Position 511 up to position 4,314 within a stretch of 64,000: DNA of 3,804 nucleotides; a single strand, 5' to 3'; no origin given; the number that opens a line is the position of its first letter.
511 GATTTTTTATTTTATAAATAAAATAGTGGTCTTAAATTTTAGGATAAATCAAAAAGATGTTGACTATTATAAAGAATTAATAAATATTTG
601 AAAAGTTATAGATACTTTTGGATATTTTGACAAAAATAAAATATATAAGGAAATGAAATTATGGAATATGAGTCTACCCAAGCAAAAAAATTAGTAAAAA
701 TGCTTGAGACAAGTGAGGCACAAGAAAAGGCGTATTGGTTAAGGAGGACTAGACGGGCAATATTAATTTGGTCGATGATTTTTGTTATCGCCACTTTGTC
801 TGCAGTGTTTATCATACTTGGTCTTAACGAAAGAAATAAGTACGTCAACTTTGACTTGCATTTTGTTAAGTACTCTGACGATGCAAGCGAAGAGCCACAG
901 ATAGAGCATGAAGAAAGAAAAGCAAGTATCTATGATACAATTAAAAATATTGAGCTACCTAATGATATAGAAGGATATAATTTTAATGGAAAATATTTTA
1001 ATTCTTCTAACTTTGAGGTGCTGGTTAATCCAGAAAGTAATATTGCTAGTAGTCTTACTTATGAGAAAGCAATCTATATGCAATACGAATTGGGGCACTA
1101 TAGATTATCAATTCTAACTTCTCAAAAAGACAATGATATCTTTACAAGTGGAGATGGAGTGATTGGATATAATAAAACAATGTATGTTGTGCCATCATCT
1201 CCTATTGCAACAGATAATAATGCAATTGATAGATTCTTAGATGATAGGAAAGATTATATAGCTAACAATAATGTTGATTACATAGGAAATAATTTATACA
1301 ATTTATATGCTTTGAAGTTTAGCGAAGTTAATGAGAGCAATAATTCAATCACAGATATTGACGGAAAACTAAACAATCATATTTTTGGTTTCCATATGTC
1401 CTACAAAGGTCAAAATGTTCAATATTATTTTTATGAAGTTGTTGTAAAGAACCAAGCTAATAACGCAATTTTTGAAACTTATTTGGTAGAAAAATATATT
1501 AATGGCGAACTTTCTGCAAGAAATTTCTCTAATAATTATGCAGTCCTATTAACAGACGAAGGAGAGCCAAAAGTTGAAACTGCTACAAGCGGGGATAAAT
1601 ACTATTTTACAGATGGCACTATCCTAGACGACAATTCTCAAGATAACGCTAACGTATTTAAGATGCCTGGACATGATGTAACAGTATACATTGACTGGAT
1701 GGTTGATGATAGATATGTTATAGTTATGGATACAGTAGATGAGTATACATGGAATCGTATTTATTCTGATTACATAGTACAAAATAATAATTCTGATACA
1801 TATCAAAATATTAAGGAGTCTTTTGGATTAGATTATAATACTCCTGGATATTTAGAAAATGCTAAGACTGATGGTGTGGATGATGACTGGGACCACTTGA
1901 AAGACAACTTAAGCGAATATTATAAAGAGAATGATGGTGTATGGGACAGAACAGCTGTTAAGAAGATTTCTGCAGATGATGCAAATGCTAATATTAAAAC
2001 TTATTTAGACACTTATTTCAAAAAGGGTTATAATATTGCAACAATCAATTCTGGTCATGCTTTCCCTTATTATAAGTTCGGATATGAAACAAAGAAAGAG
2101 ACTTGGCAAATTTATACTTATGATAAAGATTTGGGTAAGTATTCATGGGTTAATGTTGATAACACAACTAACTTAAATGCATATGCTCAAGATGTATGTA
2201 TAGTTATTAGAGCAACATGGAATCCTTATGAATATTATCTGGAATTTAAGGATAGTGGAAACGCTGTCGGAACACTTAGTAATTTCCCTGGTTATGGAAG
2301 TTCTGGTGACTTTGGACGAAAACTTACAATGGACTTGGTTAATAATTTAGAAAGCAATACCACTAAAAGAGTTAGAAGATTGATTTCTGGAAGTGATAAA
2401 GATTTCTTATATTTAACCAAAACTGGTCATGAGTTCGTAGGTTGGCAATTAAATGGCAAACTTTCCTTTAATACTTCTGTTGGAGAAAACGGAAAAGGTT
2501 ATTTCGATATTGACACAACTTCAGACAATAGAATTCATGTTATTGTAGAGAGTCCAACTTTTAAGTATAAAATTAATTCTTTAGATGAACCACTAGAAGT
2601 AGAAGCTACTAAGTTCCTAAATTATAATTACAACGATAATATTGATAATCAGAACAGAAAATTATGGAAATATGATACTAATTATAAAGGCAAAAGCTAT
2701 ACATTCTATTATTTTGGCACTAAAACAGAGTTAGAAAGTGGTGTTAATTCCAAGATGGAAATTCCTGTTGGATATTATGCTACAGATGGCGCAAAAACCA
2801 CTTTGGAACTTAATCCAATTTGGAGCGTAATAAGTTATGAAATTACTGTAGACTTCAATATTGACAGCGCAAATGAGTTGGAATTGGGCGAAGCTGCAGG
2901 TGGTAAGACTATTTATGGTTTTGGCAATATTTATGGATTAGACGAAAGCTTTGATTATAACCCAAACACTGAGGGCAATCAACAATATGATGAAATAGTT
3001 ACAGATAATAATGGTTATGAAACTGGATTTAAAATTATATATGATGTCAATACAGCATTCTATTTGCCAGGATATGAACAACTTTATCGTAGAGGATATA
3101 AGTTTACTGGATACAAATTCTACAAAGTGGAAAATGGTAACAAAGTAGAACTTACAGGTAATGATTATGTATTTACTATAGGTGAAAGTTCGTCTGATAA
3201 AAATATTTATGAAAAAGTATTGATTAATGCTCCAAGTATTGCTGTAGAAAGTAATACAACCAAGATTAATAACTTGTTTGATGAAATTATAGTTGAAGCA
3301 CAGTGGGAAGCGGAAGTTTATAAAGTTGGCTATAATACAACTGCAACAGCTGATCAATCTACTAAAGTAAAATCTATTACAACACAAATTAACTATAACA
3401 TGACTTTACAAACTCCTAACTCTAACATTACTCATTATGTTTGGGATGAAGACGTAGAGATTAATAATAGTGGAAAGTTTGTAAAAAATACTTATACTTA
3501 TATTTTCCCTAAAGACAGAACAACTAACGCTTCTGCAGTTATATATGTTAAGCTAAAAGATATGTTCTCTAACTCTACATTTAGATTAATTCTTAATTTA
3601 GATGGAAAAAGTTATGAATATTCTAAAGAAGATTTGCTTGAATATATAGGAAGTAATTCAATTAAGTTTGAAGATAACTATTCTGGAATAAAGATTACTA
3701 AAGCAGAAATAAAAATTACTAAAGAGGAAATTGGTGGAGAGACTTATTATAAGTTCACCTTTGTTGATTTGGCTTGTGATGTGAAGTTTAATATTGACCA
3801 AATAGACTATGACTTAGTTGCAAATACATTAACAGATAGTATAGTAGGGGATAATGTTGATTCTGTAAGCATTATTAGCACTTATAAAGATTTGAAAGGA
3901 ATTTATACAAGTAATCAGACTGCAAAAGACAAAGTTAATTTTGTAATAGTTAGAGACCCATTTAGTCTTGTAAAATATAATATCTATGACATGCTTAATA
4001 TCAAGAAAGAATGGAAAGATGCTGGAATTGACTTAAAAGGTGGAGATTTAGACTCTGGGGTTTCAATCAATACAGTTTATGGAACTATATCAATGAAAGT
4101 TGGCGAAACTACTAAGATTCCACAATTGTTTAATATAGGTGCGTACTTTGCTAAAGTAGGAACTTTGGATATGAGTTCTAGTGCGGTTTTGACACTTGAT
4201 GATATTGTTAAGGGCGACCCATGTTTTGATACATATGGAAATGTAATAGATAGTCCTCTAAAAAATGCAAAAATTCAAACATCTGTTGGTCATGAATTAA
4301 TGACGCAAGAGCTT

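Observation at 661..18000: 5,779-aa signal-anchored giant surface protein with about 40 Ig-like modules and no recognisable cell-wall anchor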

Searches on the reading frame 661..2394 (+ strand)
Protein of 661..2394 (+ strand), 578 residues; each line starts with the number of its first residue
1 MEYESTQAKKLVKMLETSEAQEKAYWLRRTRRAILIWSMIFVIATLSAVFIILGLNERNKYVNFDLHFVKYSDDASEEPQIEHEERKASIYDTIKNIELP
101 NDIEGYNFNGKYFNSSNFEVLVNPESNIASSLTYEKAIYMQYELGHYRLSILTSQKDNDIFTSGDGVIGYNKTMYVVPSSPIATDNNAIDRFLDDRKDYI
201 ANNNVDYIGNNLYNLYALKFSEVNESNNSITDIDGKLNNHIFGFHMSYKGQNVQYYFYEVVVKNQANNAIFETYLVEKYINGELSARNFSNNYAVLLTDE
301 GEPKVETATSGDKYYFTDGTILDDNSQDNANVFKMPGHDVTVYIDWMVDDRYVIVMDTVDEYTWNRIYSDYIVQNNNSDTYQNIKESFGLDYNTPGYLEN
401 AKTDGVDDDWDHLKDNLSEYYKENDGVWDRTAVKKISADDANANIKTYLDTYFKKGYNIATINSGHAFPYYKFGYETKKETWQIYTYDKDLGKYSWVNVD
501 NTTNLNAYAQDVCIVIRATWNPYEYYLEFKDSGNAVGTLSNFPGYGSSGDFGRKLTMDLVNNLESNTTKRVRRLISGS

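Call 87: search_protein_families(library=pfam, proteins=[window:661-2394:+], max_evalue=10)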
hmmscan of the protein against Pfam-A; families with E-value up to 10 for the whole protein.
window:661-2394:+ (578 aa): 0 families

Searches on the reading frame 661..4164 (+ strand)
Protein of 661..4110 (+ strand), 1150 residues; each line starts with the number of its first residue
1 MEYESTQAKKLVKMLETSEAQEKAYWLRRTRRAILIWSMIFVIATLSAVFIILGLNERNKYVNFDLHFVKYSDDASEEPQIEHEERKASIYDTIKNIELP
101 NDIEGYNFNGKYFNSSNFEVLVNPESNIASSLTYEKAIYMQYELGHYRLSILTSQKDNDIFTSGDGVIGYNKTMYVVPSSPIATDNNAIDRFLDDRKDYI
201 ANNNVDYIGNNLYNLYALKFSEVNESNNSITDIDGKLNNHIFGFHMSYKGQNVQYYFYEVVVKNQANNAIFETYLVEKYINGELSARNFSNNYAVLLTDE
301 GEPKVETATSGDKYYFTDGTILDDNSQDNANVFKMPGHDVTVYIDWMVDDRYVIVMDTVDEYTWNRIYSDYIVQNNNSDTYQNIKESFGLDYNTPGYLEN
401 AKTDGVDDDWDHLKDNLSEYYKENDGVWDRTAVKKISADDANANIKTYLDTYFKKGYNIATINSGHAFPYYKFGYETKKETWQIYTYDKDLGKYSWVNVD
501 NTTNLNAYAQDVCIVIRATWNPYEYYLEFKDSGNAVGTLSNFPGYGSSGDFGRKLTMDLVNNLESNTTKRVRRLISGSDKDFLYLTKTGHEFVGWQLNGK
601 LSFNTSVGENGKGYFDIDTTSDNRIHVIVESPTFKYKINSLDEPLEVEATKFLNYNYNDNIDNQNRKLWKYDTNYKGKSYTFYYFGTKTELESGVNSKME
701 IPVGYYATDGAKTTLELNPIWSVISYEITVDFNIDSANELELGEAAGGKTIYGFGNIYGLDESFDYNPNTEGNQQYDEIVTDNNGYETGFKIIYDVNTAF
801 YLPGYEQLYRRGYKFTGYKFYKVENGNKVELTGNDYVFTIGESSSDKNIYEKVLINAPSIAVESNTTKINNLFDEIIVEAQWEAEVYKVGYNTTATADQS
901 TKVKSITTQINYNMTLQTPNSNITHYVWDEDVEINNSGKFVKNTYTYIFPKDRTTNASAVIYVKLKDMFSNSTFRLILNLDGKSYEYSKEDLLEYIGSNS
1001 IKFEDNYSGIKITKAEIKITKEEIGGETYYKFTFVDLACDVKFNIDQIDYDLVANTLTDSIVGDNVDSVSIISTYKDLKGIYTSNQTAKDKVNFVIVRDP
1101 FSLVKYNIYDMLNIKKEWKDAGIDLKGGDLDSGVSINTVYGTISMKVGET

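Call 38: find_related_loci(query=A1, collection=genome_contigs, flank=10000)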
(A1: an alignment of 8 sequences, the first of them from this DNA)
Query A1 (1168 aa) in genome_contigs; peptide patterns used: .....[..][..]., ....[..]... (x = any residue, [..] = any of these).
65 stretches matched a pattern; 4 encode a relative of the query (tblastn E <= 1e-3); 4 distinct loci.
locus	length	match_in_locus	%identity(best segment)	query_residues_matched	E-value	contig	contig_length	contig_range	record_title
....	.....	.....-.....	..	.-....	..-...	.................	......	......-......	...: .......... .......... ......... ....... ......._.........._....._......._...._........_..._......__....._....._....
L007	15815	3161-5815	38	1-889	4e-153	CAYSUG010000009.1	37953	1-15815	MAG TPA_asm: uncultured Christensenella sp. isolate SRP315200_co1_79 genome assembly, contig: NODE_1341_length_37953_cov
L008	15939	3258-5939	36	1-910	7e-136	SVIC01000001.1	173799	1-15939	MAG: Clostridiales bacterium isolate SIG400 NODE_1500_length_173799_cov_1.778842, whole genome shotgun sequence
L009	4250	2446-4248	39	1-604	3e-108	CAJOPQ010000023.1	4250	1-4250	uncultured Clostridia bacterium isolate Rumen_Coassembly_mag_626 genome assembly, contig: k87_2760528, whole genome shot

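Call 51: predict_structure(alignment_id=A1)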
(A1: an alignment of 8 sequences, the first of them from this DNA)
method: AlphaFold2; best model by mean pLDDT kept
length: 1168 residues; sequences in the alignment: 8
mean_pLDDT: 44.5   pTM: 0.31
mean pLDDT of the five models: 44.5, 44.0, 43.5, 41.3, 40.9
residues with pLDDT >= 90: 0; 70-90: 105; 50-70: 293; < 50: 770
segments of 3 or more residues with pLDDT < 50: 1-33, 46-149, 151-171, 204-208, 233-238, 337-339, 347-351, 358-433, 454-480, 488-493, 510-513, 521-622, 640-642, 656-662, 697-728, 734-799, 809-813, 834-850, 857-864, 872-874, 884-957, 964-974, 1004-1015, 1023-1028, 1045-1168
pLDDT, mean of each block of 10 residues (from residue 1): 38 40 42 52 52 30 24 32 33 31 30 23 24 23 37 40 34 70 64 69 51 69 60 50 68 80 83 86 85 83 75 78 72 60 53 51 43 40 42 32 29 33 31 51 64 38 33 44 55 56 62 54 42 28 24 25 25 29 40 37 31 33 53 59 61 54 55 65 63 54 30 24 38 46 32 36 33 35 35 48 51 57 58 49 39 52 52 57 40 26 25 29 23 26 40 46 42 50 57 55 45 46 46 56 45 27 31 40 43 43 40 34 21 20 19 19 19
secondary structure, 60 per line:
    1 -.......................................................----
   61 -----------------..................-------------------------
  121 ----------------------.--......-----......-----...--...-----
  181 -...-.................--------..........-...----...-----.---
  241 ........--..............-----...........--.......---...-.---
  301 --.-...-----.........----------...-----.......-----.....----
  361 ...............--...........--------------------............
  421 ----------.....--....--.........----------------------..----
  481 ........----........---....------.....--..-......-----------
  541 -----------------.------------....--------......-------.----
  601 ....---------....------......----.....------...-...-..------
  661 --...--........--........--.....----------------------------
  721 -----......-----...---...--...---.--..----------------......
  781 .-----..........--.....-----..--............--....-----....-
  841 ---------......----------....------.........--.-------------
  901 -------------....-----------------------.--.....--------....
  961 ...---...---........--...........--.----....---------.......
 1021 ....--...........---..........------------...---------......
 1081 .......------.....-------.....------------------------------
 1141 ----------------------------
elements in order (helices of 4 or more, strands of 3 or more residues): H2-56 H78-95 E146-151 E160-162 E168-170 E173-175 H186-202 H212-220 E222-224 E229-231 E241-248 E251-264 E270-280 E283-289 E293-295 E305-307 E313-321 E332-334 E340-346 E352-356 H361-375 H378-388 H409-420 E431-435 H438-441 H445-452 E481-488 E493-500 E514-518 E524-529 E571-574 E583-588 E601-604 E614-617 E624-629 E634-638 E645-647 E668-675 E678-685 H688-692 E726-731 E743-745 E748-750 E775-781 E787-796 E799-803 E813-824 E827-830 E836-839 E850-855 E866-869 E876-884 E914-917 E944-948 E957-963 E973-980 E983-988 H989-993 E1001-1004 E1014-1024 E1027-1037 E1041-1050 H1075-1087 E1094-1098 E1106-1110

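Call 52: search_protein_representatives(protein=window:661-4110:+)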
Query: 1150 residues. Proteins with E-value up to 0.001 (for the whole library): 11; up to 1e-10: 11; up to 1e-30: 10. The best 11 are listed.
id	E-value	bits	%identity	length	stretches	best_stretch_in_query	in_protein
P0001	0.0e+00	2582.6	100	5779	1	1-1150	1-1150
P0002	7.8e-171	586.9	40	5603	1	1-1132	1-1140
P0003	1.2e-143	496.9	41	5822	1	1-891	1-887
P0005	1.5e-138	480.0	39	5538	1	1-1059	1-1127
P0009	4.9e-125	435.2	38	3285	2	1-979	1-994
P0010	1.2e-121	424.0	38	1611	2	14-843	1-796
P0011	1.7e-91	324.1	36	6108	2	1-981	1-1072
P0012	4.4e-86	306.2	35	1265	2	1-999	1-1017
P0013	3.9e-53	197.1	49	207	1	1-201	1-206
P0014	2.3e-44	168.1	56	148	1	1-143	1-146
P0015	5.1e-23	97.4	71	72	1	1-70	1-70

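Call 59: fold_search(model_id=the predicted structure, library=pdb)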
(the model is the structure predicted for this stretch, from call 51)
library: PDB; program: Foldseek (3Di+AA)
matches with E <= 10: 699; with E <= 0.001: 0
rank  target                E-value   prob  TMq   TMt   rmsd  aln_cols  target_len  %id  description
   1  9jsh_C                5.4e-02  0.10  0.05  0.11  28.3       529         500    8  Clostridium perfringens iota toxin pore Ib in prepore III state (released 2025-05-14)
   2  2eef_MODEL_1_A        7.1e-02  0.20  0.04  0.15  14.2       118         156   11  Solution structure of the CBM_21 domain from human protein phosphatase 1, regulatory (inhibitor) subunit 3B (released 2007-08-21)
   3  3mtx_A                7.1e-02  0.13  0.04  0.18  17.2       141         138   12  Crystal structure of chicken MD-1 (released 2010-06-09)
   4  2cdp_D                1.1e-01  0.21  0.04  0.25  16.3       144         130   10  Structure of a CBM6 in complex with neoagarohexaose (released 2006-02-08)
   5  4zr7_A                1.4e-01  0.44  0.03  0.23  11.8        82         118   13  The structure of a domain of a functionally unknown protein from Bacillus subtilis subsp. subtilis str. 168 (released 2015-05-27)
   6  3nkg_A                1.6e-01  0.21  0.04  0.21  17.9       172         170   12  Crystal Structure of GEBA250068378 from Sulfurospirillum deleyianum (released 2010-08-18)
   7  3ghn_A                1.7e-01  0.28  0.05  0.12  14.2       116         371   13  Crystal structure of the exosite-containing fragment of human ADAMTS13 (form-2) (released 2009-10-27)
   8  5y0e_B                1.7e-01  0.21  0.05  0.10  14.8       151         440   12  Crystal structure of TssK (released 2018-08-08)
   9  3mtx_B                1.7e-01  0.11  0.04  0.18  17.0       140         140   12  Crystal structure of chicken MD-1 (released 2010-06-09)
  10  3vn4_A                2.1e-01  0.23  0.05  0.11  14.5       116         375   14  Crystal structure of the exosite-containing fragment of human ADAMTS13 (P475S mutant) (released 2012-12-26)
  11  8bp8_B                2.1e-01  0.02  0.04  0.06  31.5       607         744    7  SPA of Trypsin untreated Rotavirus TLP spike (released 2023-04-05)
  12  3nru_L                2.2e-01  0.21  0.05  0.25  15.7       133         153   10  Ligand binding domain of EPHA7 (released 2010-12-08)
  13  8x8m_A                2.3e-01  0.21  0.05  0.07   8.0       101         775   11  Cryo-EM structure of a bacteriophage tail- spike protein against Klebsiella pneumoniae K64,ORF41(K64-ORF41) (released 2024-09-04)
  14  6o2d_A                2.3e-01  0.08  0.03  0.15  15.7       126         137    6  Schizosaccharomyces pombe Cnp3 Cupin Domain (released 2019-08-21)
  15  4zr7_B                2.6e-01  0.33  0.04  0.22  10.2        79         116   11  The structure of a domain of a functionally unknown protein from Bacillus subtilis subsp. subtilis str. 168 (released 2015-05-27)
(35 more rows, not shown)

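Call 69: find_encoding_contigs(protein=P0011, flank=10000, max_places=1)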
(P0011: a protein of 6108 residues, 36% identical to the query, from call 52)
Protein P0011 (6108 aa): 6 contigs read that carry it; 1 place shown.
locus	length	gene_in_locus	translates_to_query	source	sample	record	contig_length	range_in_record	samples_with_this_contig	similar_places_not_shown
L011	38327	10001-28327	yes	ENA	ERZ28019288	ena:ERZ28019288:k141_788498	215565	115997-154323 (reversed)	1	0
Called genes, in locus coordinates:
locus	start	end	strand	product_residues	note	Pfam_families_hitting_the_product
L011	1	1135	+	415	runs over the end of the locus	PF07690:MFS_1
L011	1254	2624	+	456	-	PF01595:CNNM, PF00571:CBS (weak), PF03471:CorC_HlyC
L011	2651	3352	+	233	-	-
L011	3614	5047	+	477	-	-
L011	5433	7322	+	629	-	-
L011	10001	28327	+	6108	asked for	-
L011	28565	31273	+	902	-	PF00005:ABC_tran, PF13401:AAA_22 (faint)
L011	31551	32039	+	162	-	PF00466:Ribosomal_L10, PF27436:RL10_C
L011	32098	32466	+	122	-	PF16320:Ribosomal_L12_N, PF00542:Ribosomal_L12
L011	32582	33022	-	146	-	PF01281:Ribosomal_L9_N, PF03948:Ribosomal_L9_C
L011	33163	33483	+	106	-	PF07561:DUF1540 (faint)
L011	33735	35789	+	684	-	-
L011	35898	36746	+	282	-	PF01790:LGT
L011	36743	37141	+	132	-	-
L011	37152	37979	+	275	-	PF05103:DivIVA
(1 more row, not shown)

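Call 90: find_encoding_contigs(protein=P0009, flank=3000, max_places=2)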
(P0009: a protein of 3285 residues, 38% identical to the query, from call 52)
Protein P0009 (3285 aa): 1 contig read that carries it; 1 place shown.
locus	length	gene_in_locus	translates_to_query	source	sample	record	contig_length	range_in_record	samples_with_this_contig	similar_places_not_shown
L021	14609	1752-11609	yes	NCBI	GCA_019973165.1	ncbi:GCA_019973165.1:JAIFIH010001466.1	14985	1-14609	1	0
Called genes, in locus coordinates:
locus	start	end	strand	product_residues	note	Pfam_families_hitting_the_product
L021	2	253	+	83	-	?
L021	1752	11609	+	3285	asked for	-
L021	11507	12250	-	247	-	PF08346:AntA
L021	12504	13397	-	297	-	PF04536:TPM_phosphatase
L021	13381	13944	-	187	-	PF04011:LemA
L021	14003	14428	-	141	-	-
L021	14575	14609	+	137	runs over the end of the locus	?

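Call 91: find_encoding_contigs(protein=P0012, flank=3000, max_places=2)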
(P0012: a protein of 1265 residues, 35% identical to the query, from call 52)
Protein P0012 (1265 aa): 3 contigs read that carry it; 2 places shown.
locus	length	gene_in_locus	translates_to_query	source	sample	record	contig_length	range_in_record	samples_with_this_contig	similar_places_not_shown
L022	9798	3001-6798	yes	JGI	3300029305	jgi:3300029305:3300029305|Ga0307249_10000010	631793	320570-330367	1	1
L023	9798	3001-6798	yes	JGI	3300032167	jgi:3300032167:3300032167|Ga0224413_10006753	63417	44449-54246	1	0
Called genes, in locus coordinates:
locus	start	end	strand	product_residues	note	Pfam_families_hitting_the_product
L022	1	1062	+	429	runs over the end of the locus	PF05496:RuvB_N, PF00004:AAA, PF16193:AAA_assoc_2, PF12002:MgsA_C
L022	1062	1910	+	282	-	PF07934:OGG_N, PF00730:HhH-GPD (weak)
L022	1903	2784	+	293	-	PF01936:NYN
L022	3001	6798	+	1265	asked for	-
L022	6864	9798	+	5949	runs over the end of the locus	-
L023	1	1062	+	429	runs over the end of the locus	PF05496:RuvB_N, PF00004:AAA, PF16193:AAA_assoc_2, PF12002:MgsA_C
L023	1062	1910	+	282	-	PF07934:OGG_N, PF00730:HhH-GPD (weak)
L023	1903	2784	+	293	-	PF01936:NYN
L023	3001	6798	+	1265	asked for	-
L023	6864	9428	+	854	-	-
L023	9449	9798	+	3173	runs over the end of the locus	?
